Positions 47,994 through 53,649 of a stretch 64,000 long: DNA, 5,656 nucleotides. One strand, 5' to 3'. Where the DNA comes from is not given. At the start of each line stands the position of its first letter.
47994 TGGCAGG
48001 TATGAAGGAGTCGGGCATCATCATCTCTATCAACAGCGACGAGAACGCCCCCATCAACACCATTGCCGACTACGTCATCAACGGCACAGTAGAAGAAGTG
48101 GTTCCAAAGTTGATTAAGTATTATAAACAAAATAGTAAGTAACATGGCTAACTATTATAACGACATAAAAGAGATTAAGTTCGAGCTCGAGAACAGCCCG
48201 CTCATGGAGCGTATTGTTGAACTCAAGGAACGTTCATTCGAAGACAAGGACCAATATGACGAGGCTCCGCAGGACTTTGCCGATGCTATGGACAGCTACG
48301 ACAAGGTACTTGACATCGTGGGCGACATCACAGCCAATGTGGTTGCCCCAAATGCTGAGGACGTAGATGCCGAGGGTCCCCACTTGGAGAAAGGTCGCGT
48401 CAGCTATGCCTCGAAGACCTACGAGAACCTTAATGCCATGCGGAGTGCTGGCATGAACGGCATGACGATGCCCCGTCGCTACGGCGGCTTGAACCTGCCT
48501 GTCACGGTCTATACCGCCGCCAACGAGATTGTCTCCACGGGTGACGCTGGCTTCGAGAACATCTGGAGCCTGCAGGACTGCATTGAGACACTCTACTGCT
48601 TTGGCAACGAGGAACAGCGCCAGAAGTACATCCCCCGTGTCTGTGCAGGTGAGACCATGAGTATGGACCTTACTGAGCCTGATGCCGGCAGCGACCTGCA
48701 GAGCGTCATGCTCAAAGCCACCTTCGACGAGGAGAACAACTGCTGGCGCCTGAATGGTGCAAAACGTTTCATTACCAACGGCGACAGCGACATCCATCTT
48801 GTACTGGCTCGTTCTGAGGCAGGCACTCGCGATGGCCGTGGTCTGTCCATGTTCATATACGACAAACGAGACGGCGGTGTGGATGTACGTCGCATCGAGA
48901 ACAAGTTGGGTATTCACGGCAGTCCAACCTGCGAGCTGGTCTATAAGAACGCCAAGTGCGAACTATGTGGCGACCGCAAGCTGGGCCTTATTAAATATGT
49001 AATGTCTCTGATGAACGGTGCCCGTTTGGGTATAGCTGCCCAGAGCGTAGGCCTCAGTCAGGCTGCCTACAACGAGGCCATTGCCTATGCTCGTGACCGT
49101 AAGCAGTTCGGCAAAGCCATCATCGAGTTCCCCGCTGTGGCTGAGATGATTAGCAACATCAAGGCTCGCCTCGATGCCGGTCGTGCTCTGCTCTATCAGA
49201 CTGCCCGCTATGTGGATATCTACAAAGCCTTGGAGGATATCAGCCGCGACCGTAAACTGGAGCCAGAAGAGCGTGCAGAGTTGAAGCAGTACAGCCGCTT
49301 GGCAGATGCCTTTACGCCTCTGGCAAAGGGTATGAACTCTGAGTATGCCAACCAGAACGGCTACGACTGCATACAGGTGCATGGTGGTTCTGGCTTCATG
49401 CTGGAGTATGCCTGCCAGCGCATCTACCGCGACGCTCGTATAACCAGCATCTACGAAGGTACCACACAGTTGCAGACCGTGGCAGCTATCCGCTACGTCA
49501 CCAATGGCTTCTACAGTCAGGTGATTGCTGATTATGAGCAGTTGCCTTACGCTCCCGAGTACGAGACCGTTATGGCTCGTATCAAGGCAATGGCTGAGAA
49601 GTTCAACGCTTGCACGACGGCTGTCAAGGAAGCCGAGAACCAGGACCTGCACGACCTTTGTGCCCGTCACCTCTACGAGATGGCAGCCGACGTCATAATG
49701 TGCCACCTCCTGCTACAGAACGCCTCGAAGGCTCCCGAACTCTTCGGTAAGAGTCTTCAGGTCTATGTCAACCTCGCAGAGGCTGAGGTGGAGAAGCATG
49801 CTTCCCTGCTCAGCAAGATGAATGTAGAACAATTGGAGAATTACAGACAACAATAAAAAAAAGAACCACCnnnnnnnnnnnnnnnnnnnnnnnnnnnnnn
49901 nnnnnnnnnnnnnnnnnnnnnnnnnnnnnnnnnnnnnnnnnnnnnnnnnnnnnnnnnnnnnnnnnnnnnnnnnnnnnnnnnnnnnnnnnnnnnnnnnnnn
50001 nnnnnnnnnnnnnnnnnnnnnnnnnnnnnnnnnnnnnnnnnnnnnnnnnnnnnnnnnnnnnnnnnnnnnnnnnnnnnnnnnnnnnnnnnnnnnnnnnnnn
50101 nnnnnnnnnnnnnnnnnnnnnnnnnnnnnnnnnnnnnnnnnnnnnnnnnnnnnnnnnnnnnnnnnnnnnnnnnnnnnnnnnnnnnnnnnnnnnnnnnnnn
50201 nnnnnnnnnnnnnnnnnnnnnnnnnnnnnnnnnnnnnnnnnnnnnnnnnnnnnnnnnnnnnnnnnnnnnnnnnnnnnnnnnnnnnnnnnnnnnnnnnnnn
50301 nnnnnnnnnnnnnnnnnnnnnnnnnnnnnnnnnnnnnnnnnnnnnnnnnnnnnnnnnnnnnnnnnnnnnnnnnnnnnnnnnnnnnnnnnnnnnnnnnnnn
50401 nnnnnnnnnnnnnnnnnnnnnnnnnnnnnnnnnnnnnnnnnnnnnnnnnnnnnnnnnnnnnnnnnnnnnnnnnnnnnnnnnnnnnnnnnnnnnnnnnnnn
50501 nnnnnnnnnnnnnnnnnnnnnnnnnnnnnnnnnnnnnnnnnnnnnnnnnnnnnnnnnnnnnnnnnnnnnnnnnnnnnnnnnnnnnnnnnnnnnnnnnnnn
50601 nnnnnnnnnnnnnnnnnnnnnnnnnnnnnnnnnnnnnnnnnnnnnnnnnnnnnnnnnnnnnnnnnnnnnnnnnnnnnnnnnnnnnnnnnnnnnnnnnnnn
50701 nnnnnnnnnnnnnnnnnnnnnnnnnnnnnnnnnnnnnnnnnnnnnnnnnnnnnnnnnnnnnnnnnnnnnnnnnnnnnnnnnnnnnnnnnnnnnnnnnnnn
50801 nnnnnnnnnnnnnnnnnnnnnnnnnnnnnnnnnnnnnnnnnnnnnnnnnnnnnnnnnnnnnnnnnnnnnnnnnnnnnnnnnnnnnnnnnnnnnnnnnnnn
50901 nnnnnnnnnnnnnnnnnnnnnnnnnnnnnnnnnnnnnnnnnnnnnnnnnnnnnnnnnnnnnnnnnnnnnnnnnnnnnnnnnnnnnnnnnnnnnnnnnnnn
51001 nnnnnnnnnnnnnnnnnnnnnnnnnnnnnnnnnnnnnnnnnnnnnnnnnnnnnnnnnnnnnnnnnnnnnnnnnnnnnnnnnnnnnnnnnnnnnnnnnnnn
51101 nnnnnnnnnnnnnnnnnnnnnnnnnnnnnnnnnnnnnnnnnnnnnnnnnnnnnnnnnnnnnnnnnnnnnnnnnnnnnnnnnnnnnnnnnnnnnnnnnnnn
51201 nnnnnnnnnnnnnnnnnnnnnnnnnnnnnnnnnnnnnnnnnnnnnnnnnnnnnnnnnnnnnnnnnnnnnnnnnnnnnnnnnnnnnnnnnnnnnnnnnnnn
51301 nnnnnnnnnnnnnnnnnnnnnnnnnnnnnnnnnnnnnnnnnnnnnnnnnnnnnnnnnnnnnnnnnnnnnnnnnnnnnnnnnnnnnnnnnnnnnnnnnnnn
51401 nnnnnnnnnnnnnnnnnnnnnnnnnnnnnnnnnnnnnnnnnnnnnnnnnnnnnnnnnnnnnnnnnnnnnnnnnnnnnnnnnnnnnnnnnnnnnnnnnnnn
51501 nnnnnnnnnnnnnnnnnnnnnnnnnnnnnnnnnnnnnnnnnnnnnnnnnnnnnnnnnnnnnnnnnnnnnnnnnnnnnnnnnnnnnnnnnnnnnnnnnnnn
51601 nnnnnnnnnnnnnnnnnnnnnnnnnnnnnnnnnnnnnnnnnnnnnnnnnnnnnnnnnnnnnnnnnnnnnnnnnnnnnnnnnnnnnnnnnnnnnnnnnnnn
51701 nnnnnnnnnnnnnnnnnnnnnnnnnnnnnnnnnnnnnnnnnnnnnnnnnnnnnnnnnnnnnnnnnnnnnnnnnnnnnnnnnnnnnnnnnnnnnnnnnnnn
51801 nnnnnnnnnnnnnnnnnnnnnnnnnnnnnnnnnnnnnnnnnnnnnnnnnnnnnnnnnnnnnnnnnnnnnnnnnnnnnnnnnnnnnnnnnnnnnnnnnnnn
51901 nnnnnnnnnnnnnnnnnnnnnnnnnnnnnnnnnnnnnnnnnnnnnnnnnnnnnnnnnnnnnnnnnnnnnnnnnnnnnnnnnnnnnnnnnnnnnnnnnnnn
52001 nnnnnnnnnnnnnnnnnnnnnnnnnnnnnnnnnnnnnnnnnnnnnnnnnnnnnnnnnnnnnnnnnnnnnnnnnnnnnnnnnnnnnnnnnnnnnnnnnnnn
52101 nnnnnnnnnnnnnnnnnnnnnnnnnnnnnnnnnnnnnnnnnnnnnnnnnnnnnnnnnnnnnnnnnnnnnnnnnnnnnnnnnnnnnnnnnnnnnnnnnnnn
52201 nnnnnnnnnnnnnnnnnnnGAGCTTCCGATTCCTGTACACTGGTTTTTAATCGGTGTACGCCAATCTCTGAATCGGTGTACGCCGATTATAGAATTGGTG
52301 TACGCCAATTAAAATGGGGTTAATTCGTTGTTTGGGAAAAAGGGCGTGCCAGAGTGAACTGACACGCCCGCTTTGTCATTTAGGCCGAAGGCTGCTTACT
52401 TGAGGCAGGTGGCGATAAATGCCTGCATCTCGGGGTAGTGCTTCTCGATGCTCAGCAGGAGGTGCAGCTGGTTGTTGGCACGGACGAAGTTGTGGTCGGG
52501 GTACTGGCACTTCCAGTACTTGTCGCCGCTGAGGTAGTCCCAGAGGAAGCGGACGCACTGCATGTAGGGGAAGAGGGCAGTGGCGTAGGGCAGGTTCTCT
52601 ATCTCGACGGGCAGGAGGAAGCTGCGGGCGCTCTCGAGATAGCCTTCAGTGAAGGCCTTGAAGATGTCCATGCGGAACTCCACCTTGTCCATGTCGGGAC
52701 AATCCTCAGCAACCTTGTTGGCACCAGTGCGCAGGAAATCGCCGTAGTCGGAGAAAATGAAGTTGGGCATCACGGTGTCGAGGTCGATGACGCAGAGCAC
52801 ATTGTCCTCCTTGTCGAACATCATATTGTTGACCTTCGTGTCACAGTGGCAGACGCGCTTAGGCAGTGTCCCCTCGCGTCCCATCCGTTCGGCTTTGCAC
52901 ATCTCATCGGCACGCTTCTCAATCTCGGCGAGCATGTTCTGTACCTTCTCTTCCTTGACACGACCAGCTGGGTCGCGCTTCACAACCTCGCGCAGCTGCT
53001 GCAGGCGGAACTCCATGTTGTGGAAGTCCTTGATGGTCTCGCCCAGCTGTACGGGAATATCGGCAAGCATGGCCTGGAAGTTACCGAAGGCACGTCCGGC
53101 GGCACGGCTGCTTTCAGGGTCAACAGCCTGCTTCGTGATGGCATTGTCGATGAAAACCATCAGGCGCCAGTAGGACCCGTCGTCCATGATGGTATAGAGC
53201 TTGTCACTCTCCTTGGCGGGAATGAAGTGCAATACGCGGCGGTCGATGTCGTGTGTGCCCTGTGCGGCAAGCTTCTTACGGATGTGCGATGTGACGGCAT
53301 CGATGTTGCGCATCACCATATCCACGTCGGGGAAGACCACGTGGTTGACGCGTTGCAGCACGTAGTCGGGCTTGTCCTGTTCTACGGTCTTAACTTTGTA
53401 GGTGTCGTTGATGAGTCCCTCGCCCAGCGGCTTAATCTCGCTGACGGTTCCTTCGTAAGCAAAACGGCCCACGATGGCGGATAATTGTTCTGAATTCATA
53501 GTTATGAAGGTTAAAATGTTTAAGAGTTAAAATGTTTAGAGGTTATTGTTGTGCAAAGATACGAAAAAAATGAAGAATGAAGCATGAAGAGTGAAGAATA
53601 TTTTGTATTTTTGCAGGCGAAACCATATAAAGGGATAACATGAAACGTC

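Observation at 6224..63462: A shared vocabulary of AT-rich tandem heptamers seeded at more than 30 sites in a GC-rich window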

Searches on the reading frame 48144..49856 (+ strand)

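Call 33: search_protein_families(library=pfam, proteins=[window:48144-49856:+])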
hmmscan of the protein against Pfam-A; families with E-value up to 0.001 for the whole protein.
window:48144-49856:+ (570 aa): 6 families
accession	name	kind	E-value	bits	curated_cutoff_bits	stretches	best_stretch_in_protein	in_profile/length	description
PF12186.13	AcylCoA_dehyd_C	-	2.8e-37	127.7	27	1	453-564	1-111/111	Acyl-CoA dehydrogenase C terminal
PF00441.29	Acyl-CoA_dh_1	-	8.7e-32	110.8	22.4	1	284-445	5-142/150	Acyl-CoA dehydrogenase, C-terminal domain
PF02770.24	Acyl-CoA_dh_M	-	1.5e-24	86.4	33.3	1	174-269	2-96/97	Acyl-CoA dehydrogenase, middle domain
PF02771.21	Acyl-CoA_dh_N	-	5e-16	59.5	22.9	1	55-170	7-113/113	Acyl-CoA dehydrogenase, N-terminal domain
PF08028.16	Acyl-CoA_dh_2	-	6e-16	59.4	22.7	1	295-440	1-132/134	Acyl-CoA dehydrogenase, C-terminal domain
PF22924.1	ACOX_C_alpha1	-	0.00018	21.8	27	1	290-451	4-167/169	Acyl-CoA oxidase, C-alpha1 domain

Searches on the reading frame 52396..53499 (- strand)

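Call 33: search_protein_families(library=pfam, proteins=[window:52396-53499:-])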
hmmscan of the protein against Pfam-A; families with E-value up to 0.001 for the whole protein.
window:52396-53499:- (367 aa): 2 families
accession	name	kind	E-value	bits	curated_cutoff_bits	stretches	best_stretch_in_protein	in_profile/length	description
PF01636.29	APH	-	1.6e-20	74.4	23.2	1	21-258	1-212/239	Phosphotransferase enzyme family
PF01633.27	Choline_kinase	-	1.4e-08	34.9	29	1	98-293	57-245/300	Choline/ethanolamine kinase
